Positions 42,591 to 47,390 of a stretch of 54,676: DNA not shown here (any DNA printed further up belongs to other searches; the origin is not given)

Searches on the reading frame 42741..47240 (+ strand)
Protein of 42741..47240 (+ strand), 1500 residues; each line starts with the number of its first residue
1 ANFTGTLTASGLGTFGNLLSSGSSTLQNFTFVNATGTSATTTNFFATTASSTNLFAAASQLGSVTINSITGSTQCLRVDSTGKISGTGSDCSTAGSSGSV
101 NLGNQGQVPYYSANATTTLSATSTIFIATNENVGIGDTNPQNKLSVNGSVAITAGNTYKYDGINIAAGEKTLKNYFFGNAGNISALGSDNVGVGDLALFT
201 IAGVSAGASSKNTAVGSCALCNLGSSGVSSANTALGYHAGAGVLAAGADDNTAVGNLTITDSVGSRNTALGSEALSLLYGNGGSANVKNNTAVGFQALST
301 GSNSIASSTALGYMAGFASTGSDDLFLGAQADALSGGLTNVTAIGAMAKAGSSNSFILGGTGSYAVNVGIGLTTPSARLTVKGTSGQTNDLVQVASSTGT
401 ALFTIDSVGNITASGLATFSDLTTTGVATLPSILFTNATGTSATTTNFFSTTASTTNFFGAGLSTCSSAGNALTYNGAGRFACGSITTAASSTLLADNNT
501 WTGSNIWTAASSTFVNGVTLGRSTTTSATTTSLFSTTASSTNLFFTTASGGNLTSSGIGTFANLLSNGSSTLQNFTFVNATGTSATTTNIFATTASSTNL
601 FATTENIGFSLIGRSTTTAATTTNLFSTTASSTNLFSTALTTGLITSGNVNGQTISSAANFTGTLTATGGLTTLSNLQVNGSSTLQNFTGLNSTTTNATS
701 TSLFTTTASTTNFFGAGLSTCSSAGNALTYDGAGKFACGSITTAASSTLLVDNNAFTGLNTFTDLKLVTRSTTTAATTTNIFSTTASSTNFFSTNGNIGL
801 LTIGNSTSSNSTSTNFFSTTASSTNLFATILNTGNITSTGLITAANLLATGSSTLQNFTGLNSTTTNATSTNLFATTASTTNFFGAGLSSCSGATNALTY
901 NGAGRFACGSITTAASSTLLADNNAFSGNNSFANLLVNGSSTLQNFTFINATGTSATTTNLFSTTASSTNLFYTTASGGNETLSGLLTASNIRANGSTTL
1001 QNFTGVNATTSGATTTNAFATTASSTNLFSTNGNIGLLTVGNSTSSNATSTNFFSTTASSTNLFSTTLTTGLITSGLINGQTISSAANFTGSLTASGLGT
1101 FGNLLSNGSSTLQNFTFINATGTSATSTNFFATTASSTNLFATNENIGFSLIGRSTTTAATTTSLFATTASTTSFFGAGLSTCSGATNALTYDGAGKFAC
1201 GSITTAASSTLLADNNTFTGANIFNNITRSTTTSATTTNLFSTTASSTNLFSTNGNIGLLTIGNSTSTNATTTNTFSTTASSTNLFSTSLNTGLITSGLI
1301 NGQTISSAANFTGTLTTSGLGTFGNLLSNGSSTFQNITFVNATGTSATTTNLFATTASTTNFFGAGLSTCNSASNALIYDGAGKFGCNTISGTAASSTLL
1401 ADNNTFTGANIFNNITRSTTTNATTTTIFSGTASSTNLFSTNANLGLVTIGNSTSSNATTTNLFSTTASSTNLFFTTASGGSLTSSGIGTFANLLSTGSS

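Call 34: search_protein_families(library=pfam, proteins=[window:42741-47240:+], max_evalue=0.1)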
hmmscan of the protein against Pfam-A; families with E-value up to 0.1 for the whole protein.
window:42741-47240:+ (1500 aa): 1 family
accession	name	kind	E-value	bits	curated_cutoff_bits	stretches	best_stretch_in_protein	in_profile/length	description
PF14229.12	DUF4332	-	0.0018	18.9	23.2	0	552-591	10-49/122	Domain of unknown function (DUF4332)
